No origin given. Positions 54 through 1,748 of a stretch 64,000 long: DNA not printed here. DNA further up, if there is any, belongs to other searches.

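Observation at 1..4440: Right-end replication module of a P4-like integrative element, truncated by the window edge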

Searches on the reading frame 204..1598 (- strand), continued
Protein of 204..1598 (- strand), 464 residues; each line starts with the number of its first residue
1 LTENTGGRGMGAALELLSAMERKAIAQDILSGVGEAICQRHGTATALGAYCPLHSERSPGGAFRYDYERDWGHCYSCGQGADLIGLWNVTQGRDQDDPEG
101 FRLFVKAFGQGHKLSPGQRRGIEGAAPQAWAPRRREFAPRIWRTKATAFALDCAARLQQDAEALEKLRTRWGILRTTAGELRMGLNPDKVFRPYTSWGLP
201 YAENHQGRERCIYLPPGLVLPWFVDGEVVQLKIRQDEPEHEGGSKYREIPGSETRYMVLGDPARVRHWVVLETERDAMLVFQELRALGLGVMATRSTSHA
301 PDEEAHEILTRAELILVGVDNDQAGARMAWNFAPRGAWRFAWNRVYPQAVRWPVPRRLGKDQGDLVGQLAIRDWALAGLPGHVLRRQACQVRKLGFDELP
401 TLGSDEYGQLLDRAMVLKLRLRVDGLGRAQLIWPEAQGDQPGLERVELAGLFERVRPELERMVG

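Call 68: fold_search(model_id=the predicted structure, library=pdb)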
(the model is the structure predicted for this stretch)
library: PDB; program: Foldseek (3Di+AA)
matches with E <= 10: 787; with E <= 0.001: 19
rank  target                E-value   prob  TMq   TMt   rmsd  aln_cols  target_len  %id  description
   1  2au3                  2.2e-10  1.00  0.36  0.39  23.2       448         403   15  Crystal Structure of the Aquifex aeolicus primase (Zinc Binding and RNA Polymerase Domains) (released 2005-11-15)
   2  5w34_A                5.3e-07  1.00  0.36  0.49  11.8       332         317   20  Crystal structure of the RNA polymerase domain (RPD) of Mycobacterium tuberculosis primase DnaG in complex with double (released 2018-03-28)
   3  5w33                  8.3e-07  1.00  0.37  0.51  12.5       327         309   20  Crystal structure of the RNA polymerase domain (RPD) of Mycobacterium tuberculosis primase DnaG (released 2018-03-28)
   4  5w35_A                9.9e-07  1.00  0.38  0.51  15.3       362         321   17  Crystal structure of the RNA polymerase domain (RPD) of Mycobacterium tuberculosis primase DnaG in complex with a doub (released 2018-03-28)
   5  5w34_B                2.3e-06  1.00  0.37  0.51  15.1       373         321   17  Crystal structure of the RNA polymerase domain (RPD) of Mycobacterium tuberculosis primase DnaG in complex with double (released 2018-03-28)
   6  1eqn_A                4.9e-06  1.00  0.37  0.51  12.9       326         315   15  E.COLI PRIMASE CATALYTIC CORE (released 2000-06-30)
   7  4edg                  6.5e-06  1.00  0.33  0.44   5.9       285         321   13  The structure of the S. aureus DnaG RNA Polymerase Domain bound to ATP and Manganese (released 2012-07-25)
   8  8dvf_H                1.0e-05  1.00  0.28  0.38  15.8       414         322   12  T4 Bacteriophage primosome with single strand DNA, state 1 (released 2023-06-14)
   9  1eqn_E                2.0e-05  1.00  0.34  0.48  14.9       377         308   14  E.COLI PRIMASE CATALYTIC CORE (released 2000-06-30)
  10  1eqn_B                3.2e-05  1.00  0.35  0.48  14.2       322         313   14  E.COLI PRIMASE CATALYTIC CORE (released 2000-06-30)
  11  8gao_G                3.6e-05  1.00  0.28  0.36  16.0       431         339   13  bacteriophage T4 stalled primosome with mutant gp41-E227Q (released 2023-06-07)
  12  3b39_B                6.0e-05  1.00  0.36  0.50   6.0       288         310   15  Structure of the DnaG primase catalytic domain bound to ssDNA (released 2008-01-15)
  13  1dd9                  1.4e-04  1.00  0.34  0.47  15.0       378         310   14  STRUCTURE OF THE DNAG CATALYTIC CORE (released 2000-04-07)
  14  7t8c_A                2.0e-04  1.00  0.30  0.27  17.0       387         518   15  Heptameric Human Twinkle Helicase Clinical Variant W315L (released 2022-07-27)
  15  6n9v_F                3.5e-04  1.00  0.26  0.26  15.4       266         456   15  Structure of bacteriophage T7 lagging-strand DNA polymerase (D5A/E7A) and gp4 (helicase/primase) bound to DNA includin (released 2019-03-06)
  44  1d0q_A                1.7e-01  0.98  0.16  0.58   3.3        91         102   15  STRUCTURE OF THE ZINC-BINDING DOMAIN OF BACILLUS STEAROTHERMOPHILUS DNA PRIMASE (released 2000-03-29)
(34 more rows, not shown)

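Call 70: search_protein_representatives(alignment_id=A2)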
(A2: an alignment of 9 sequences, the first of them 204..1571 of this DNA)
Query: 9 sequences, 441 profile positions. Proteins with E-value up to 0.001 (for the whole library): 5936; up to 1e-10: 2137; up to 1e-30: 739. The best 150 are listed.
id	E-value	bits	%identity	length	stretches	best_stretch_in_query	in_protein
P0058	5.5e-198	674.7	-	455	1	1-440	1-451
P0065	1.8e-186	636.8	-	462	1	1-438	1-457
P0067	9.2e-136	469.6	-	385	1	1-373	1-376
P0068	4.0e-132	457.6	-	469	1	1-382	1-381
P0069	3.5e-127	441.3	-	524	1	1-380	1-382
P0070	2.0e-125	435.6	-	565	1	1-391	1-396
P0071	3.1e-124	431.6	-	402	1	1-378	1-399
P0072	5.2e-123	427.6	-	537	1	1-382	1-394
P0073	5.6e-123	427.5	-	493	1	1-387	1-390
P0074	7.1e-123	427.2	-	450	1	1-378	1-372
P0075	7.4e-122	423.8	-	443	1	1-422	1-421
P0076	3.3e-119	415.0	-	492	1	2-397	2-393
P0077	4.8e-118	411.2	-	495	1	1-393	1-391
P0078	2.4e-116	405.6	-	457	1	1-377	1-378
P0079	1.1e-115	403.4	-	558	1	1-409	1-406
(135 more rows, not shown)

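Call 78: find_related_loci(query=A5, collection=viral_contigs, flank=4000)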
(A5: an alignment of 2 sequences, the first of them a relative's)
Query A5 (363 aa) in viral_contigs; peptide patterns used: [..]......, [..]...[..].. (x = any residue, [..] = any of these).
332 stretches matched a pattern; 2 encode a relative of the query (tblastn E <= 1e-3); 2 distinct loci.
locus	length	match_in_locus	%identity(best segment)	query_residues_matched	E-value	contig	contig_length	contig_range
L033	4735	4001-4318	30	93-194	4e-8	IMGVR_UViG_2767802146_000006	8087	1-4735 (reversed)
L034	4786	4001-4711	22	109-318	8e-7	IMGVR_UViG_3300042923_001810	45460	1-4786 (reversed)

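Call 86: search_dna_similar(query=window:204-1571:-, collection=phages, mode=protein, max_rows=15)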
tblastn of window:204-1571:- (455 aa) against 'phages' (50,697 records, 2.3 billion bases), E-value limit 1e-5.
No match.
